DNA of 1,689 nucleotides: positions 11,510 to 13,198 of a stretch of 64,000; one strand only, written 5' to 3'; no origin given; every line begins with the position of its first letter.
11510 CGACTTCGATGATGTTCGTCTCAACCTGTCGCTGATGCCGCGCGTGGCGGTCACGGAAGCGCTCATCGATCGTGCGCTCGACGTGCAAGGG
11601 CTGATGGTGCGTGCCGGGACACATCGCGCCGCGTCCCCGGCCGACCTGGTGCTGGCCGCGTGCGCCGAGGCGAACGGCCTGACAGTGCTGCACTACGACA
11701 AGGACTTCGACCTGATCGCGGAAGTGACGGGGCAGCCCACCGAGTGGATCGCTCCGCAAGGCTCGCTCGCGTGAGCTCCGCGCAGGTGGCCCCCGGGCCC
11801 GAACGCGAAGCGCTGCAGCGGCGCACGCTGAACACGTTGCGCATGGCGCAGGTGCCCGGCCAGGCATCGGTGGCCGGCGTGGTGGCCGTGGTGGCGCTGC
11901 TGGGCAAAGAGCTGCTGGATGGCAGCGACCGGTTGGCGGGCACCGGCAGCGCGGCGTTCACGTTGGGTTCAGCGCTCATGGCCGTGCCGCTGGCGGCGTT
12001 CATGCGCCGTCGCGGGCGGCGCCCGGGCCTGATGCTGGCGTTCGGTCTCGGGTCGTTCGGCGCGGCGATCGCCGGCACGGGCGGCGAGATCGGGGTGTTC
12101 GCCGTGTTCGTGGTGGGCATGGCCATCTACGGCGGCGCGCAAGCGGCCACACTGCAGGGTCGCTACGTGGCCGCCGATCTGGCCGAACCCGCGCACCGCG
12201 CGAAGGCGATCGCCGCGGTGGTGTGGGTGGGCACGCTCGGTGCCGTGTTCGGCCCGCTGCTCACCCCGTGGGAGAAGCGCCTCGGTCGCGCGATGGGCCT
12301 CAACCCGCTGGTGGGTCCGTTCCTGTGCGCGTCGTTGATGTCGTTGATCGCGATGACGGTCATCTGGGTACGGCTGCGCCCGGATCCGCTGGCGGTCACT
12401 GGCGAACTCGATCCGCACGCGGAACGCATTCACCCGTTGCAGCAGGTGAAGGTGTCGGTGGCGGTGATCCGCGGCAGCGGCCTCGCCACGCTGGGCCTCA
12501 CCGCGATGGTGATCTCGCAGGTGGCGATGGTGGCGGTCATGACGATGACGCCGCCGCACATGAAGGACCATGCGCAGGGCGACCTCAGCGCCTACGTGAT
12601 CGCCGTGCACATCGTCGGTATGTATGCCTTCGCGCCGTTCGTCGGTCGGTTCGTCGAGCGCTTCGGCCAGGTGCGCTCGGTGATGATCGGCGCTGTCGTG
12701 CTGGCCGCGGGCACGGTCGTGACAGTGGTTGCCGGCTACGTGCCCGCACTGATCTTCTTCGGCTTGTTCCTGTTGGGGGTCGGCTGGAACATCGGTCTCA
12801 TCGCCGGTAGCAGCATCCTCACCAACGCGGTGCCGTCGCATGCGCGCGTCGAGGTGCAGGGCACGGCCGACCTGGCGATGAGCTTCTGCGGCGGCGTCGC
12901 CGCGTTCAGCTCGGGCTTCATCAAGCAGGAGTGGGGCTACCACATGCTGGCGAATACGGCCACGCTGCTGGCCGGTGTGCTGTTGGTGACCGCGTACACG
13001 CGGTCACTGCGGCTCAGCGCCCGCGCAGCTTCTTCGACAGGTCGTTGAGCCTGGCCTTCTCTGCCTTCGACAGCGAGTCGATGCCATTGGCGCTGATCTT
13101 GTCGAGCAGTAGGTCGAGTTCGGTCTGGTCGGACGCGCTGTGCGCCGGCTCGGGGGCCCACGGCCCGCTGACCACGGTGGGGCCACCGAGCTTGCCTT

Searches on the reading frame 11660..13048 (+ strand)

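Call 6: search_protein_families(library=pfam, proteins=[window:11660-13048:+])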
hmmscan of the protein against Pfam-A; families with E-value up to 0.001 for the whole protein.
window:11660-13048:+ (462 aa): 1 family
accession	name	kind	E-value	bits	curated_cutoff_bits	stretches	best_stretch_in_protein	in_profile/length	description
PF07690.21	MFS_1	-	5.5e-24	85.2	33.4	2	84-301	25-229/347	Major Facilitator Superfamily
